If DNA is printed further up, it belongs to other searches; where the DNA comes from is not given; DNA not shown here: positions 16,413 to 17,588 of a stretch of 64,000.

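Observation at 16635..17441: Duplicated intronless NADPH-dependent F420-reductase/COG2085-like gene is a horizontal-transfer candidate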

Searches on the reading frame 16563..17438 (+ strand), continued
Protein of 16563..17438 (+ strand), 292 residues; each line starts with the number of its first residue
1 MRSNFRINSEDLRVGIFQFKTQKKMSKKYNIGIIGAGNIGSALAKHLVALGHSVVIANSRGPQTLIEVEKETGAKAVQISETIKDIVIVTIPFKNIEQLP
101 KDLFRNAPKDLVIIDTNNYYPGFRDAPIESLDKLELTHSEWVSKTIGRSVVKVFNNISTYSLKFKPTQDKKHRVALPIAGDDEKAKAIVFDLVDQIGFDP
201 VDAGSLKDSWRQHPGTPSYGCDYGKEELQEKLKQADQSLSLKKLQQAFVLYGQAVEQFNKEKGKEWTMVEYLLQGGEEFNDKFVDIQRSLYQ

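Call 41: list_cluster_members(proteins=[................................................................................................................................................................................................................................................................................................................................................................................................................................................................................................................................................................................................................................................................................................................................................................, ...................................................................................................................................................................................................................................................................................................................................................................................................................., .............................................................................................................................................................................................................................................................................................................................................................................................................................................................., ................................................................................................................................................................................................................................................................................, P0126, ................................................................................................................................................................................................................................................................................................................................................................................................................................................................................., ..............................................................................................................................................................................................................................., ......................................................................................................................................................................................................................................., P0121, P0129])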
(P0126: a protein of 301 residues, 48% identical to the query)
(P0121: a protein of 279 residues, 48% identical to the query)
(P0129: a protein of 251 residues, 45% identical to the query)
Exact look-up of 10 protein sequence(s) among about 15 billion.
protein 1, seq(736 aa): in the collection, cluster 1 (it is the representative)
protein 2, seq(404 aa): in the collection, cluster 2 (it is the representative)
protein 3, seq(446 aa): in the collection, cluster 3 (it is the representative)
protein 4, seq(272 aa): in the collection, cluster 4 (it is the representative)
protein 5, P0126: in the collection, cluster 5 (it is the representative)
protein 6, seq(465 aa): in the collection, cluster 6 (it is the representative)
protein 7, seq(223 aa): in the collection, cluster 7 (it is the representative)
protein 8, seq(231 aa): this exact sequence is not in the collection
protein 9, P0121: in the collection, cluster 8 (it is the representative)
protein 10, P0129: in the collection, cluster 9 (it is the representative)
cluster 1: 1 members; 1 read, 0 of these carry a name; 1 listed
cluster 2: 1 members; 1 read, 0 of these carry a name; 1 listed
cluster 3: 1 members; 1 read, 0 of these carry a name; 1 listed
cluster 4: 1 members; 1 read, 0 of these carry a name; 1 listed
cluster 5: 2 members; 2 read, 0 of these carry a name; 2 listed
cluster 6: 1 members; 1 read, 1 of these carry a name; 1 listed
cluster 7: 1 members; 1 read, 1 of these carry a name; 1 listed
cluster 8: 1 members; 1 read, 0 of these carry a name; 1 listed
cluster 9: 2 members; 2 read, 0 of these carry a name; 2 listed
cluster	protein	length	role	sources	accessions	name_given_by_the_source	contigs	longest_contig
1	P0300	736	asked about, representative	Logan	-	-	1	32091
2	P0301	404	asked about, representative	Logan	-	-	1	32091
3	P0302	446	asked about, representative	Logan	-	-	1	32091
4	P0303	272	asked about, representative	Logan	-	-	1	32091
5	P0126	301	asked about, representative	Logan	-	-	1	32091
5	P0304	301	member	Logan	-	-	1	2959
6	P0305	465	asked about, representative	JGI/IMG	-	pyruvate/2-oxoglutarate dehydrogenase complex dihydrolipoamide dehydrogenase (E3) ...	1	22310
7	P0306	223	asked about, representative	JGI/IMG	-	O-acetyl-ADP-ribose deacetylase (regulator of RNase III)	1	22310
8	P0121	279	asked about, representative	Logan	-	-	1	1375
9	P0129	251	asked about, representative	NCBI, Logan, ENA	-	-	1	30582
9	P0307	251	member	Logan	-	-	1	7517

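Call 54: predict_structure(alignment_id=A3)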
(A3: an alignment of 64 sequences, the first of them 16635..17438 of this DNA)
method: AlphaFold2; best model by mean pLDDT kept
length: 268 residues; sequences in the alignment: 64
mean_pLDDT: 96.2   pTM: 0.93
mean pLDDT of the five models: 96.2, 96.0, 95.7, 95.3, 95.1
residues with pLDDT >= 90: 254; 70-90: 14; 50-70: 0; < 50: 0
segments of 3 or more residues with pLDDT < 50: none
pLDDT, mean of each block of 10 residues (from residue 1): 95 97 98 98 98 97 97 97 96 95 93 97 98 97 97 99 98 98 98 98 98 95 95 93 86 93 96
secondary structure, 60 per line:
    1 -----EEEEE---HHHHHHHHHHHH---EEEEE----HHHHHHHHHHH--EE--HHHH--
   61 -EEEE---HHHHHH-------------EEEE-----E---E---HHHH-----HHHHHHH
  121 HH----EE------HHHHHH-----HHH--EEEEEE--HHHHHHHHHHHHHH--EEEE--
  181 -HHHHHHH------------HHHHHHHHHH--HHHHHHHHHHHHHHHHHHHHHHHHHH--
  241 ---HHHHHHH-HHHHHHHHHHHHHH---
elements in order: E6-10 H14-25 E29-33 H38-48 H55-58 E62-65 H69-74 E88-91 H105-108 H114-122 H135-140 E151-156 H159-172 E175-178 H182-188 H201-210 H213-238 H244-250 H252-265

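Call 57: fold_search(model_id=the predicted structure, library=pdb)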
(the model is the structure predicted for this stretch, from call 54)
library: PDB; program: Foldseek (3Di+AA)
matches with E <= 10: 1977; with E <= 0.001: 583
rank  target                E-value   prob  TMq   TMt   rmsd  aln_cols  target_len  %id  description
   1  4huj_B                3.0e-15  1.00  0.63  0.81   3.0       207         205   31  Crystal structure of a hypothetical protein SMa0349 from Sinorhizobium meliloti (released 2012-12-12)
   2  4huj_A                3.8e-15  1.00  0.59  0.77   3.2       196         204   31  Crystal structure of a hypothetical protein SMa0349 from Sinorhizobium meliloti (released 2012-12-12)
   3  7tai_A                4.0e-13  1.00  0.56  0.36  20.5       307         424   18  Structure of STEAP2 in complex with ligands (released 2023-01-25)
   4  2vns_A                8.2e-13  1.00  0.57  0.83   2.7       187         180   27  Crystal Structure of the Membrane Proximal Oxidoreductase Domain of Human Steap3, the Dominant Ferric Reductase of the (released 2008-05-06)
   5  6hcy_A                2.1e-12  1.00  0.52  0.33   3.5       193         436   26  human STEAP4 bound to NADP, FAD, heme and Fe(III)-NTA. (released 2018-10-24)
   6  2vq3_A                2.3e-12  1.00  0.55  0.80   3.1       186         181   27  Crystal Structure of the Membrane Proximal Oxidoreductase Domain of Human Steap3, the Dominant Ferric Reductase of the (released 2008-05-06)
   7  2yjz_A                3.5e-12  1.00  0.54  0.81   3.0       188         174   26  Rat STEAP4 oxidoreductase domain complexed with NADP (released 2012-05-30)
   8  9pgw                  6.3e-12  1.00  0.56  0.82   3.1       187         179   22  Crystal structure of STEAP2 N-domain soaked with NADP+ (second collection) (released 2025-10-29)
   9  5n2i_B                4.5e-11  1.00  0.58  0.69   3.6       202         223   21  F420:NADPH oxidoreductase from Thermobifida fusca with NADP+ bound (released 2017-04-26)
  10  5n2i_D                5.1e-11  1.00  0.55  0.66   3.5       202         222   23  F420:NADPH oxidoreductase from Thermobifida fusca with NADP+ bound (released 2017-04-26)
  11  5n2i_A                1.2e-10  1.00  0.57  0.67   3.4       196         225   22  F420:NADPH oxidoreductase from Thermobifida fusca with NADP+ bound (released 2017-04-26)
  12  3dtt_B                2.0e-10  1.00  0.51  0.61   4.2       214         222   19  Crystal structure of a putative f420 dependent nadp-reductase (arth_0613) from arthrobacter sp. fb24 at 1.70 A resolut (released 2008-08-12)
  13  3dtt_A                3.6e-10  1.00  0.51  0.61   4.3       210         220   18  Crystal structure of a putative f420 dependent nadp-reductase (arth_0613) from arthrobacter sp. fb24 at 1.70 A resolut (released 2008-08-12)
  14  2raf_A                2.0e-09  1.00  0.49  0.68   4.4       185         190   20  Crystal structure of putative dinucleotide-binding oxidoreductase (NP_786167.1) from Lactobacillus plantarum at 1.60 A (released 2007-10-02)
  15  2ahr_D                2.4e-09  1.00  0.49  0.51  14.9       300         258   16  Crystal Structures of 1-Pyrroline-5-Carboxylate Reductase from Human Pathogen Streptococcus pyogenes (released 2005-09-13)
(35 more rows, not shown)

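Call 63: find_encoding_contigs(protein=window:16563-17438:+, flank=3000, max_places=6)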
Protein window:16563-17438:+ (292 aa): no gene with exactly this product is on record in the collection.

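Call 67: search_solved_structures(query=A3, max_evalue=0.00001, show_alignments=5)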
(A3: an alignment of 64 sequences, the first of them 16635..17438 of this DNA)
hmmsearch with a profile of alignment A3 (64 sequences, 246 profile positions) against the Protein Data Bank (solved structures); distinct sequences matched with E-value up to 0.00001: 20.
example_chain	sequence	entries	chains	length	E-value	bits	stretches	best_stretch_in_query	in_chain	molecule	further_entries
4huj_A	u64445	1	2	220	3e-27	98.7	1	4-193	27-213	Uncharacterized protein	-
2vns_A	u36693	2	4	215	4.2e-16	62.2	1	2-185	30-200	METALLOREDUCTASE STEAP3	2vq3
1jax_A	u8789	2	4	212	5.1e-15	58.6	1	1-185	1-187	conserved hypothetical protein | Coenzyme F420H2:NADP+ Oxidoreductase (FNO)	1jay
6hcy_C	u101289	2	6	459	3.5e-13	52.6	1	3-181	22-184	Metalloreductase STEAP4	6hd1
2yjz_A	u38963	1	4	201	9.8e-12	47.9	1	3-180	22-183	METALLOREDUCTASE STEAP4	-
2raf_A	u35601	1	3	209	1.5e-09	40.7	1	53-182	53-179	Putative Dinucleotide-Binding Oxidoreductase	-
3dtt_A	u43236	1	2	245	9.1e-09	38.1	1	1-181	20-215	NADP oxidoreductase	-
5n2i_A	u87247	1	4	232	9.8e-09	38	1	4-184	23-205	Reduced coenzyme F420:NADP oxidoreductase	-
6vpb_A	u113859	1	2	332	1.5e-08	37.5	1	1-95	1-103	6-phosphogluconate dehydrogenase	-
5but_A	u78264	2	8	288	6.2e-08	35.4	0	4-96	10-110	Ktr system potassium uptake protein A,Ktr system potassium uptake protein A | Ktr system potassium uptake protein A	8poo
9pgw_A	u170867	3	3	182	6.6e-08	35.3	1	2-182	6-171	Metalloreductase STEAP2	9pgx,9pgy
4g65_A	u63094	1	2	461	4.8e-07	32.5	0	1-47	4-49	Trk system potassium uptake protein trkA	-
8ihe_A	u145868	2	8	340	7.8e-07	31.8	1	1-99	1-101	Probable 6-phosphogluconate dehydrogenase,decarboxylating Gnd2 | 6-phosphogluconate dehydrogenase, NAD(+)-dependent, decarboxylating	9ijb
6sm7_A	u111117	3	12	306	8.8e-07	31.6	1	3-107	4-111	3-sulfolactaldehyde reductase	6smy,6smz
4j9u_E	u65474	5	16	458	1.2e-06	31.2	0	1-45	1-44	Potassium uptake protein TrkA | Potassium transporter peripheral membrane component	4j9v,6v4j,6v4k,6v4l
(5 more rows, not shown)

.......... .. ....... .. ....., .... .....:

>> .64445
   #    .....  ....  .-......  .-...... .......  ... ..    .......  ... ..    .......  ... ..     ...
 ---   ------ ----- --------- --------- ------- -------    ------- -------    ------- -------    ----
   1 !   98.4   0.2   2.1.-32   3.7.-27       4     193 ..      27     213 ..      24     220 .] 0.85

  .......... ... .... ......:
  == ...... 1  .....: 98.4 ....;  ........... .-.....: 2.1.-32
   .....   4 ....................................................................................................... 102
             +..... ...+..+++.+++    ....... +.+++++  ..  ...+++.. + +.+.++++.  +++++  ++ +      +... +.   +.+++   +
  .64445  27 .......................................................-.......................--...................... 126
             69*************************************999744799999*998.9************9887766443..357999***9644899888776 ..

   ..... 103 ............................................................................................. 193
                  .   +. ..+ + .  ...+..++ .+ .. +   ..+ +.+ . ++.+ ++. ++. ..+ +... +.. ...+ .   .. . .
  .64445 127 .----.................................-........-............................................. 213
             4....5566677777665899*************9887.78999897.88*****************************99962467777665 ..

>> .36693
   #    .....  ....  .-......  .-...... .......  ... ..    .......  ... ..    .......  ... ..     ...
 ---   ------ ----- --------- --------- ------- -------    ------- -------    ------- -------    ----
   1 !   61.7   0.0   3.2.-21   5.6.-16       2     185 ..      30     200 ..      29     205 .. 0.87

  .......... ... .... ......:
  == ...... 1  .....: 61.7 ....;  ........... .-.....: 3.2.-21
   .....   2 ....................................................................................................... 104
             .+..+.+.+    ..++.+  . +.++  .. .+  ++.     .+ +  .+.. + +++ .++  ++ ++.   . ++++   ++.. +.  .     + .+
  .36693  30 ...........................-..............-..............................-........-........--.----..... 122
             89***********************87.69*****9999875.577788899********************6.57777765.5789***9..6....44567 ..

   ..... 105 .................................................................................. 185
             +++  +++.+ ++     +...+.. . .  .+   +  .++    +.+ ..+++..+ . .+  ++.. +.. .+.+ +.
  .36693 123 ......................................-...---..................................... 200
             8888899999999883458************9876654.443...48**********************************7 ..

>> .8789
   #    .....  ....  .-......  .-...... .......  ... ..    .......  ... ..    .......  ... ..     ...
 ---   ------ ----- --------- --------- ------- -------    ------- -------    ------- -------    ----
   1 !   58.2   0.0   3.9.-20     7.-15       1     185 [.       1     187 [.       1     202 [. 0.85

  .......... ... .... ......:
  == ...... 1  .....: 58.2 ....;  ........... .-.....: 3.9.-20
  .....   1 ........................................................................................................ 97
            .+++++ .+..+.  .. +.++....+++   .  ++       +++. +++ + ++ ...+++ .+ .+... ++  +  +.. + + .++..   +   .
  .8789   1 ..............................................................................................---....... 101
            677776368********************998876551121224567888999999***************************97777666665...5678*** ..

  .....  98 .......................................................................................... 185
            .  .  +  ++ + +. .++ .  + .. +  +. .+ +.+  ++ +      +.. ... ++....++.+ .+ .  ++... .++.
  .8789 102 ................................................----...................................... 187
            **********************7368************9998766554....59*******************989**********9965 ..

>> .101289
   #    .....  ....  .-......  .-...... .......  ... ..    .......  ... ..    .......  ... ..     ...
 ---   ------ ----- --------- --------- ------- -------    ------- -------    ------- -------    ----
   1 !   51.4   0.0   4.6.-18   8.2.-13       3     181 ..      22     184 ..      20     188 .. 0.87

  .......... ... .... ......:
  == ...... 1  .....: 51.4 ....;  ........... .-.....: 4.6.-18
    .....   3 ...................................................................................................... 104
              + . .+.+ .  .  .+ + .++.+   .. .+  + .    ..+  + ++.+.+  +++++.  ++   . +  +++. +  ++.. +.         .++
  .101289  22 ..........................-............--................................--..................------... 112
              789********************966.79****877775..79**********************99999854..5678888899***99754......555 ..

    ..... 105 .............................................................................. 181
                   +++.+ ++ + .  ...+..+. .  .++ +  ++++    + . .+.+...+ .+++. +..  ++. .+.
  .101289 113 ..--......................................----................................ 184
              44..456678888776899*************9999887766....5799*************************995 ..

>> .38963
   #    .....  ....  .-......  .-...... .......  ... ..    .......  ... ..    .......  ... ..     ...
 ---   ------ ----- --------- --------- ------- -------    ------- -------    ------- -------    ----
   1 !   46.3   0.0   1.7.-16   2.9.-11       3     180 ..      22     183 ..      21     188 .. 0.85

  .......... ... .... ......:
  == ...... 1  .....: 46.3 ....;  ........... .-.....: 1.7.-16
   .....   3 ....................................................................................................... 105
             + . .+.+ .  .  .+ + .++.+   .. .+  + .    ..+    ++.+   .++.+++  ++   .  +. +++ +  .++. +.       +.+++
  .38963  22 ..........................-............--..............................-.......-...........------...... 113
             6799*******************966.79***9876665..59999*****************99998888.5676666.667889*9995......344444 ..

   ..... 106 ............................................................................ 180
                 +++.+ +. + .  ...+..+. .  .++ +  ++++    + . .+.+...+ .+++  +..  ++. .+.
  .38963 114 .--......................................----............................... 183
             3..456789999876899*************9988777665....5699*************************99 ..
